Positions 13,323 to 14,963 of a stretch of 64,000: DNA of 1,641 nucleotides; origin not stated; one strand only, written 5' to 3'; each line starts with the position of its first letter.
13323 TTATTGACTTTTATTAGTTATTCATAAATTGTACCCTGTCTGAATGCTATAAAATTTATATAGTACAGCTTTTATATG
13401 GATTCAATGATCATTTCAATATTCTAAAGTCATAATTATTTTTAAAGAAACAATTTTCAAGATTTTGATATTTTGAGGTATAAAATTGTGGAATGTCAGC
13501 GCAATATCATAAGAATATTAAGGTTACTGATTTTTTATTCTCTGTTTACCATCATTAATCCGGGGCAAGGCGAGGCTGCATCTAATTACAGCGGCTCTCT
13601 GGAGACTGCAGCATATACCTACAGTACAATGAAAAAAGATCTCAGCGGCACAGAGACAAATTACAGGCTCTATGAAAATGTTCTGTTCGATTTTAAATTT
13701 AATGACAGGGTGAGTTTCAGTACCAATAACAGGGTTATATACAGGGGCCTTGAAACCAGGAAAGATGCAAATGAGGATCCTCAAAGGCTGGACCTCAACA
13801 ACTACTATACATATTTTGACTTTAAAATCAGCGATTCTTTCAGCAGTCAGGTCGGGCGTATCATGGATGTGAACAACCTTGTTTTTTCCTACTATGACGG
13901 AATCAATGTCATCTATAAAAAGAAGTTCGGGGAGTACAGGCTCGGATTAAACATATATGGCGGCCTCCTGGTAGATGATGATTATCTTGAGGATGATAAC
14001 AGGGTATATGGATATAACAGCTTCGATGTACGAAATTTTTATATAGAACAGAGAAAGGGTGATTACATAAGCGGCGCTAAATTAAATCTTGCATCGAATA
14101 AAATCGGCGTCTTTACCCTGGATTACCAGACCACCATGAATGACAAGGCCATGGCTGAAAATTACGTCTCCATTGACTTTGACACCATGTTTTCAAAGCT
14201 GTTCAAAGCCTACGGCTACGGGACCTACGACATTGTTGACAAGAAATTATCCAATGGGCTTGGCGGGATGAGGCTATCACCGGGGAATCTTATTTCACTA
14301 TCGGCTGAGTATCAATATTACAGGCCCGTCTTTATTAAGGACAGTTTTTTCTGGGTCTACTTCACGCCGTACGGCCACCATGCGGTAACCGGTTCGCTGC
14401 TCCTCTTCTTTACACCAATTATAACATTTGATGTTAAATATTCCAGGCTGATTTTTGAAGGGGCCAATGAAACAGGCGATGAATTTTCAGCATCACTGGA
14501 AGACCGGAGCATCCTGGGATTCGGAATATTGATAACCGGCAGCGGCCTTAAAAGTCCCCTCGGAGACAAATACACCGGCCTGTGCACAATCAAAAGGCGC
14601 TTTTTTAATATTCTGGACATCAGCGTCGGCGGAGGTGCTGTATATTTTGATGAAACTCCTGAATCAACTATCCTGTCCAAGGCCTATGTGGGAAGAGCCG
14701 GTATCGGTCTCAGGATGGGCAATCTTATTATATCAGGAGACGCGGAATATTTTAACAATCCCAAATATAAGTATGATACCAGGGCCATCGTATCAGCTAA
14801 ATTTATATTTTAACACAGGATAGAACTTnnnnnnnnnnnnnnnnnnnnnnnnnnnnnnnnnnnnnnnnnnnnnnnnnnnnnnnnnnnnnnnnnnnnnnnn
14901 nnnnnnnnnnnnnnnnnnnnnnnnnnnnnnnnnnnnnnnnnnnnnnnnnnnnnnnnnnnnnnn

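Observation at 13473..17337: Candidate porin-cytochrome extracellular electron transfer module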

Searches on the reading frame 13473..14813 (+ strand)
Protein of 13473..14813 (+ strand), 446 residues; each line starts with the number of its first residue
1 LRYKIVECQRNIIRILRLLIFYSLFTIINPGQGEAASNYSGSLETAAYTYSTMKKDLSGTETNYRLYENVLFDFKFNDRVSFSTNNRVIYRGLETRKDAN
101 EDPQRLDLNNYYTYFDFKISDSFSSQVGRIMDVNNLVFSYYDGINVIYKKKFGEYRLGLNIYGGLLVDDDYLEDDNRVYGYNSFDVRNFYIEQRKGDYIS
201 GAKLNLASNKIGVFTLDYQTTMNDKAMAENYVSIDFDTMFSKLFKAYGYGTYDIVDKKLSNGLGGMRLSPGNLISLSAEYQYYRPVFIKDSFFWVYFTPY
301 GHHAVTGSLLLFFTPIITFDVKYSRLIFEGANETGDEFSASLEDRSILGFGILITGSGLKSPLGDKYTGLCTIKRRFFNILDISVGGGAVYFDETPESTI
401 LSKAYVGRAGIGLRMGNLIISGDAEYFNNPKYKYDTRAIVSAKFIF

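Call 4: search_protein_families(library=pfam, proteins=[window:13473-14813:+], max_evalue=1)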
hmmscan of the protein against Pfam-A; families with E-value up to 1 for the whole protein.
window:13473-14813:+ (446 aa): 0 families

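Call 5: search_protein_families(library=ncbifam, proteins=[window:13473-14813:+], max_evalue=1)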
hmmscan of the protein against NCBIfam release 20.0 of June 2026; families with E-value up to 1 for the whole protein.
window:13473-14813:+ (446 aa): 0 families

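Call 9: find_homologous_proteins(query=window:13473-14813:+, max_evalue=0.001)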
Query window:13473-14813:+ (446 aa): 6 proteins with E <= 0.001 among 5748 candidates.
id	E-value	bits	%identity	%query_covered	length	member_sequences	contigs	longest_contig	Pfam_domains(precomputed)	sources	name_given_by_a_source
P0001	1.1e-290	982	100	99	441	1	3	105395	-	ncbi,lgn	-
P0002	4.4e-161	555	57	97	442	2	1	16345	-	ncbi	-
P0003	4.5e-155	535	54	100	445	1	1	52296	-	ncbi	-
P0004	2.7e-143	496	52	99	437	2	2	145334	-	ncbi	-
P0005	4.7e-119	416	47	92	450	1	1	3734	-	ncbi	-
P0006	2.1e-111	391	45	97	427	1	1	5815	-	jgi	jgi:hypothetical protein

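Call 11: find_encoding_contigs(protein=P0001, flank=8000, max_places=3)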
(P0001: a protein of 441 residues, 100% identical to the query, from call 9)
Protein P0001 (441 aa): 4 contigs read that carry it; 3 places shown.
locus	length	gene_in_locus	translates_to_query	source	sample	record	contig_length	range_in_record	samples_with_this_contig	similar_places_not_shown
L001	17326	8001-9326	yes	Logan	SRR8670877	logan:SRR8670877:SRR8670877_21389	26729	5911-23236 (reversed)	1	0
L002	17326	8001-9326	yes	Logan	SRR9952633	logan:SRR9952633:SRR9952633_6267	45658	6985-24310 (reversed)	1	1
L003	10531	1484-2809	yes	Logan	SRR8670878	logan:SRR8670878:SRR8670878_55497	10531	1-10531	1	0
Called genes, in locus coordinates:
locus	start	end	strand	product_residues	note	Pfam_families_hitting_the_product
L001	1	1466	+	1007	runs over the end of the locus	PF08448:PAS_4 (faint), PF13426:PAS_9, PF00512:HisKA (faint), PF02518:HATPase_c, PF00072:Response_reg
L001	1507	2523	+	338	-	PF01590:GAF, PF13185:GAF_2, PF00990:GGDEF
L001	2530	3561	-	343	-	PF00389:2-Hacid_dh, PF02826:2-Hacid_dh_C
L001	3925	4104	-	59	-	-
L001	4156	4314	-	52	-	-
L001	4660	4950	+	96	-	-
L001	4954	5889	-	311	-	-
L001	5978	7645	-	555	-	PF00501:AMP-binding, PF13193:AMP-binding_C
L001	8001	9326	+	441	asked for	-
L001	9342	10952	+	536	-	PF02085:Cytochrom_CIII (faint), PF22113:Mtrc-MtrF_II-IV_dom (faint), PF14522:Cytochrome_C7 (weak), PF14537:Cytochrom_c3_2 (weak)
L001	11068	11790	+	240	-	PF14522:Cytochrome_C7 (faint), PF09699:Paired_CXXCH_1 (faint), PF14537:Cytochrom_c3_2 (faint), PF22113:Mtrc-MtrF_II-IV_dom (faint)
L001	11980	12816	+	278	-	PF02548:Pantoate_transf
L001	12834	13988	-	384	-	PF01808:AICARFT_IMPCHas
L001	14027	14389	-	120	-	PF02152:FolB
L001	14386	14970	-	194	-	PF01227:GTP_cyclohydroI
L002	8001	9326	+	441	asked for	-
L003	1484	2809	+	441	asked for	-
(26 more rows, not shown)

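Call 12: find_encoding_contigs(protein=P0003, flank=8000, max_places=3)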
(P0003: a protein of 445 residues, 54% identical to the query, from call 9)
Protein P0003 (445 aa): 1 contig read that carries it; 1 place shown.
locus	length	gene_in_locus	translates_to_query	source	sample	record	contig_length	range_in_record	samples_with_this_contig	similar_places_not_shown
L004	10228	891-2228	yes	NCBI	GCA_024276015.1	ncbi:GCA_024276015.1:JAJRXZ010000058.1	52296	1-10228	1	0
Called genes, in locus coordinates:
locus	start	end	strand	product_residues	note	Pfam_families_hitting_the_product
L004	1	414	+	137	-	?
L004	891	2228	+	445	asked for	-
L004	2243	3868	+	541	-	PF02085:Cytochrom_CIII (faint), PF22113:Mtrc-MtrF_II-IV_dom (faint), PF14522:Cytochrome_C7 (weak), PF14537:Cytochrom_c3_2 (weak), PF14522:Cytochrome_C7 (weak)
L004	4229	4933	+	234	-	PF14522:Cytochrome_C7 (faint), PF14537:Cytochrom_c3_2 (faint), PF22113:Mtrc-MtrF_II-IV_dom (weak)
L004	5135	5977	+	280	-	PF02548:Pantoate_transf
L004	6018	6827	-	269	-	-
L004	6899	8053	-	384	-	PF01808:AICARFT_IMPCHas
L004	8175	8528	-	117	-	PF02152:FolB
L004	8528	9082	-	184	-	PF01227:GTP_cyclohydroI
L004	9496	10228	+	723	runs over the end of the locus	PF00111:Fer2, PF17650:RACo_linker, PF17651:Raco_middle, PF14574:RACo_C_ter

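Call 13: find_encoding_contigs(protein=P0004, flank=8000, max_places=3)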
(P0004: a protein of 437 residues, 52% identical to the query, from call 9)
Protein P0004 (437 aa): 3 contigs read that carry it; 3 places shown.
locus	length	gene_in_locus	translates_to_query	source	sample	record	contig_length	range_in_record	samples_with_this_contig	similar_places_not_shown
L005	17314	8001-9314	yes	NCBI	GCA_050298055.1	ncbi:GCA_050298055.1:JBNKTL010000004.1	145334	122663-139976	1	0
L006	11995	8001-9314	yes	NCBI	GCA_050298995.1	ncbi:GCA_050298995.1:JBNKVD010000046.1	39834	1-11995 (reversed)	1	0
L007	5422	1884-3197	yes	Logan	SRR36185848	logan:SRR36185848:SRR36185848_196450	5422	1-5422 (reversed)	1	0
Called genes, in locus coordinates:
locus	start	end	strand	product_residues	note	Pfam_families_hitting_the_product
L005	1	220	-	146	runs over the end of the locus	PF00717:Peptidase_S24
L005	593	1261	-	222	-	PF02586:SRAP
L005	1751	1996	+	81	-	-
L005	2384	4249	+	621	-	PF14522:Cytochrome_C7 (faint), PF14537:Cytochrom_c3_2 (faint), PF22113:Mtrc-MtrF_II-IV_dom (weak)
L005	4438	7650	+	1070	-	PF14522:Cytochrome_C7 (faint), PF09698:GSu_C4xC__C2xCH (weak)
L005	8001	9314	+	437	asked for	-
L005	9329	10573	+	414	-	PF02085:Cytochrom_CIII (faint), PF22113:Mtrc-MtrF_II-IV_dom (faint), PF14522:Cytochrome_C7 (weak), PF14537:Cytochrom_c3_2 (weak), PF14522:Cytochrome_C7 (weak)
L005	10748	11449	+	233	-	PF14522:Cytochrome_C7 (faint), PF14537:Cytochrom_c3_2 (faint), PF22113:Mtrc-MtrF_II-IV_dom (weak)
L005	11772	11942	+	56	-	-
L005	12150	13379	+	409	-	PF00078:RVT_1, PF08388:GIIM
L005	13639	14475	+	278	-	PF02548:Pantoate_transf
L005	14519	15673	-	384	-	PF01808:AICARFT_IMPCHas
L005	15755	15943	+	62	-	-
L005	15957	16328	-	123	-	PF02152:FolB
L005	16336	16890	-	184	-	PF01227:GTP_cyclohydroI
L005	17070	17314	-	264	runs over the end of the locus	PF00303:Thymidylat_synt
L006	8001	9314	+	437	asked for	-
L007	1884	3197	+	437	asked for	-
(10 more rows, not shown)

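Call 17: find_related_loci(query=A1, collection=genome_contigs, flank=10000)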
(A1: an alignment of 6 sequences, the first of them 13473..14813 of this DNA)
Query A1 (446 aa) in genome_contigs; peptide patterns used: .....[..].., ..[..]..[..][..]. (x = any residue, [..] = any of these).
153 stretches matched a pattern; 8 encode a relative of the query (tblastn E <= 1e-3); 8 distinct loci.
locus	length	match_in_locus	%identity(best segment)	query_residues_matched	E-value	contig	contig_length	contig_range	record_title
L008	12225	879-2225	55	2-446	7e-162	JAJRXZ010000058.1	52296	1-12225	MAG: Spirochaetes bacterium isolate Dive96_bin3.202 k141_2848271, whole genome shotgun sequence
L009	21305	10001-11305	52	4-446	4e-149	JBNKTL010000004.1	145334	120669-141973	MAG: Spirochaetota bacterium isolate A2.bin.24.permissive NODE_4_length_145334_cov_6.950061, whole genome shotgun sequen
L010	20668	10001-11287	44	13-446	2e-119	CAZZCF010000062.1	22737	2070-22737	MAG TPA_asm: uncultured Leptospirales bacterium isolate binchicken_co334_180 genome assembly, contig: NODE_3775_length_2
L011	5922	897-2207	40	5-446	4e-108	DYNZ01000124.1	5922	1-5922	MAG TPA_asm: Leptospira biflexa isolate SulCav_GS09_5_45_42 SulCav_GS09_5_20572_length_5922_cov_23_557014, whole genome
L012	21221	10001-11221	39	37-446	4e-93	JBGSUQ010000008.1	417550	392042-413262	MAG: Spirochaetota bacterium isolate JTS-AC436 k141_382748, whole genome shotgun sequence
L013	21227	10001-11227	38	34-445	1e-90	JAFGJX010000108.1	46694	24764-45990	MAG: Spirochaetes bacterium isolate Zod_Metabat.30 k87_11904197, whole genome shotgun sequence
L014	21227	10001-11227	37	35-446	2e-87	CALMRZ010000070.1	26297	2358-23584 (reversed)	MAG TPA_asm: uncultured Spirochaetes bacterium isolate SRR5007357_bin.202_CONCOCT_v1.1_MAG genome assembly, contig: ERZ7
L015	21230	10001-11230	37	34-446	1e-87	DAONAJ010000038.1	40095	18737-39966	MAG TPA_asm: Spirochaetota bacterium isolate AMR_MDS_3976 NODE_729_length_40095_cov_6.933566, whole genome shotgun seque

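Call 28: predict_structure(alignment_id=A1)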
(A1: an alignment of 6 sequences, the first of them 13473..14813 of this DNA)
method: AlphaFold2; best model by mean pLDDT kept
length: 446 residues; sequences in the alignment: 6
mean_pLDDT: 67.6   pTM: 0.57
mean pLDDT of the five models: 67.6, 63.2, 54.1, 48.3, 30.5
residues with pLDDT >= 90: 1; 70-90: 237; 50-70: 139; < 50: 69
segments of 3 or more residues with pLDDT < 50: 1-3, 29-34, 91-93, 95-106, 169-194, 285-299
pLDDT, mean of each block of 10 residues (from residue 1): 58 74 58 59 74 58 64 78 68 46 46 79 83 61 85 85 68 30 27 58 81 79 63 68 67 63 73 75 48 39 72 73 75 74 70 81 74 80 85 66 79 84 72 63 82
secondary structure, 60 per line:
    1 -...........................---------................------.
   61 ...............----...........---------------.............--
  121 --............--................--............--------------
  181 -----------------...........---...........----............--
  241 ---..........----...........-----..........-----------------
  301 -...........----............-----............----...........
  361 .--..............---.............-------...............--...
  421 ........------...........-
elements in order: H2-28 E38-53 E60-75 E80-90 E106-118 E123-134 E137-152 E155-166 E198-208 E212-222 E227-238 E244-253 E258-268 E274-283 E302-312 E317-328 E334-345 E350-361 E364-377 E381-393 E401-415 E418-428 E435-445

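Call 30: search_solved_structures(query=A1, max_evalue=10)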
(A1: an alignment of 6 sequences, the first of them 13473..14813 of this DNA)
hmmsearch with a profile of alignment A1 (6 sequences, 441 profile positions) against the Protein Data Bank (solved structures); distinct sequences matched with E-value up to 10: 1.
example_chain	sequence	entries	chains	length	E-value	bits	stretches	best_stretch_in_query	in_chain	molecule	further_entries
3snk_A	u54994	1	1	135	1.8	10.5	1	317-367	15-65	Response regulator CheY-like protein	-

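Call 33: fold_search(model_id=the predicted structure, library=pdb)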
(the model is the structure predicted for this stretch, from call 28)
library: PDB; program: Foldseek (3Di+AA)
matches with E <= 10: 915; with E <= 0.001: 275
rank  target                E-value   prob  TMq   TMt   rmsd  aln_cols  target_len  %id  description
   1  9fy9_D                2.5e-09  1.00  0.47  0.34  16.2       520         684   10  Cryo-EM structure of the type 1 chaperone-usher pilus FimD-tip complex (FimDHGFC) - Conformer 1 (released 2025-06-04)
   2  9fw9_D                9.9e-09  1.00  0.47  0.34  14.0       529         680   10  Cryo-EM structure of the type 1 pilus assembly platform as part of the FimA-bound chaperone-usher pilus complex (FimDH (released 2025-06-04)
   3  5ldt_A                1.4e-08  1.00  0.40  0.43   9.4       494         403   12  Crystal Structures of MOMP from Campylobacter jejuni (released 2016-10-26)
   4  3rfz_E                2.1e-08  1.00  0.50  0.32   9.3       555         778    8  Crystal structure of the FimD usher bound to its cognate FimC:FimH substrate (released 2011-06-01)
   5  3ohn_A                3.7e-08  1.00  0.48  0.46  12.6       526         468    8  Crystal structure of the FimD translocation domain (released 2011-06-01)
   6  3rfz_B                5.3e-08  1.00  0.48  0.31   9.5       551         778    9  Crystal structure of the FimD usher bound to its cognate FimC:FimH substrate (released 2011-06-01)
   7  7vtz                  5.6e-08  1.00  0.42  0.43  11.8       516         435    9  Chitoporin from Escherichia coli (released 2022-11-09)
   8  3ohn_B                1.4e-07  1.00  0.50  0.48  12.7       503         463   10  Crystal structure of the FimD translocation domain (released 2011-06-01)
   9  5mdq_A                1.7e-07  1.00  0.33  0.39  12.9       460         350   10  Crystal structure of outer membrane expressed Chitoporin VhChip from Vibrio harveyi (released 2017-12-20)
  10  9fxs_D                1.9e-07  1.00  0.45  0.33  17.5       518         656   10  Cryo-EM structure of the type 1 pilus complex including pilus rod and FimI-bound assembly platform after incorporation (released 2025-06-04)
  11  3rbh_C                2.2e-07  1.00  0.41  0.43  10.9       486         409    8  Structure of alginate export protein AlgE from Pseudomonas aeruginosa (released 2011-07-27)
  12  3jty_C                2.2e-07  1.00  0.40  0.45  11.8       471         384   10  Crystal structure of a BenF-like porin from Pseudomonas fluorescens Pf-5 (released 2009-10-20)
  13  6ehc_A                2.5e-07  1.00  0.30  0.39  11.8       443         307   10  OmpUdeltaN (N-terminus deletion mutant of OmpU), outer membrane protein of Vibrio cholerae (released 2018-04-25)
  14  8byt_A                2.6e-07  1.00  0.31  0.42  15.4       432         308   11  Outer membrane attachment porin OmpM1 from Veillonella parvula, C3 symmetry (released 2023-11-08)
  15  6ehb_B                2.6e-07  1.00  0.29  0.36  14.0       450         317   11  OmpU, an outer membrane protein, of Vibrio cholerae (released 2018-04-25)
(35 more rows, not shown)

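Call 43: search_protein_representatives(alignment_id=A1)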
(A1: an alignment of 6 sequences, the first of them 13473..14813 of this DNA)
Query: 6 sequences, 441 profile positions. Proteins with E-value up to 0.001 (for the whole library): 27; up to 1e-10: 20; up to 1e-30: 11. The best 27 are listed.
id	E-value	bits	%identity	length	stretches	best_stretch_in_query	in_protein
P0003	1.2e-231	785.6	-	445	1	1-441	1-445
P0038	2.3e-139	481.4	-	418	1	21-441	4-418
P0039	9.9e-127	439.8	-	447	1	13-441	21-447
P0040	6.6e-123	427.2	-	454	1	12-441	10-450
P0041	3.1e-80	286.6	-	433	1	17-441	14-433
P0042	3.3e-73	263.4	-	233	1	8-236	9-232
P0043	6.8e-73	262.4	-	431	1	34-441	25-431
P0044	1.4e-52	195.4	-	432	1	16-440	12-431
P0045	8.4e-38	146.8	-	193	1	15-185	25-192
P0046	1.2e-31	126.5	-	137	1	304-441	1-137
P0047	3.0e-31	125.1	-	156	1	160-267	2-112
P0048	1.3e-18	83.5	-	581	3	169-320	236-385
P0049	2.7e-18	82.5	-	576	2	118-333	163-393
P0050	2.6e-17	79.2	-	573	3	168-333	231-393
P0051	8.0e-16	74.3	-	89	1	353-441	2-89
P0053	6.4e-14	68.1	-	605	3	162-334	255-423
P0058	2.8e-07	46.1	-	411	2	190-420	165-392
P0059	4.5e-05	38.9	-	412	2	247-328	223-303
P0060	1.2e-04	37.5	-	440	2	237-440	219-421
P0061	1.4e-04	37.3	-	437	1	17-441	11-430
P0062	3.7e-04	35.9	-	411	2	188-399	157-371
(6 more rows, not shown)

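Call 44: search_protein_families(library=pfam, proteins=[P0048, P0049, P0053, P0058, P0059, P0060, P0061, P0062, P0044, P0041], max_evalue=0.1)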
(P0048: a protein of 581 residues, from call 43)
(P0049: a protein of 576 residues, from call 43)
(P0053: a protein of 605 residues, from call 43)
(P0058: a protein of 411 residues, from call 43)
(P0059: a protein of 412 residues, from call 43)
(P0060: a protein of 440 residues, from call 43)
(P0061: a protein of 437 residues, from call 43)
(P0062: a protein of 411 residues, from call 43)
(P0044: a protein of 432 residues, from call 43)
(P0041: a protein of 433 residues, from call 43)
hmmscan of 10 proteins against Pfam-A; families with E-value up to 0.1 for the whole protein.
P0048 (581 aa): 2 families
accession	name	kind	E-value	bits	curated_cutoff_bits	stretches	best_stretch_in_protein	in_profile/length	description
PF04338.18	DUF481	-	0.0001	22.9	21.1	1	508-579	97-171/210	Protein of unknown function, DUF481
PF13505.12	OMP_b-brl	-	0.0088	16.7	28.7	0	513-570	20-75/175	Outer membrane protein beta-barrel domain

P0049 (576 aa): 0 families

P0053 (605 aa): 1 family
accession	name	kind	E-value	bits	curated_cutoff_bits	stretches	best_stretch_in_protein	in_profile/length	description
PF04338.18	DUF481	-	0.081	13.4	21.1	0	538-604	103-172/210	Protein of unknown function, DUF481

P0058 (411 aa): 0 families

P0059 (412 aa): 0 families

P0060 (440 aa): 0 families

P0061 (437 aa): 0 families

P0062 (411 aa): 1 family
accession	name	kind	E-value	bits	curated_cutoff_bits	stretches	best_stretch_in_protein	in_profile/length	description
PF24653.1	Phage_OMP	-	0.097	13.3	27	0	264-310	77-121/122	Cyanophage outer membrane protein like beta barrel domain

P0044 (432 aa): 0 families

P0041 (433 aa): 0 families
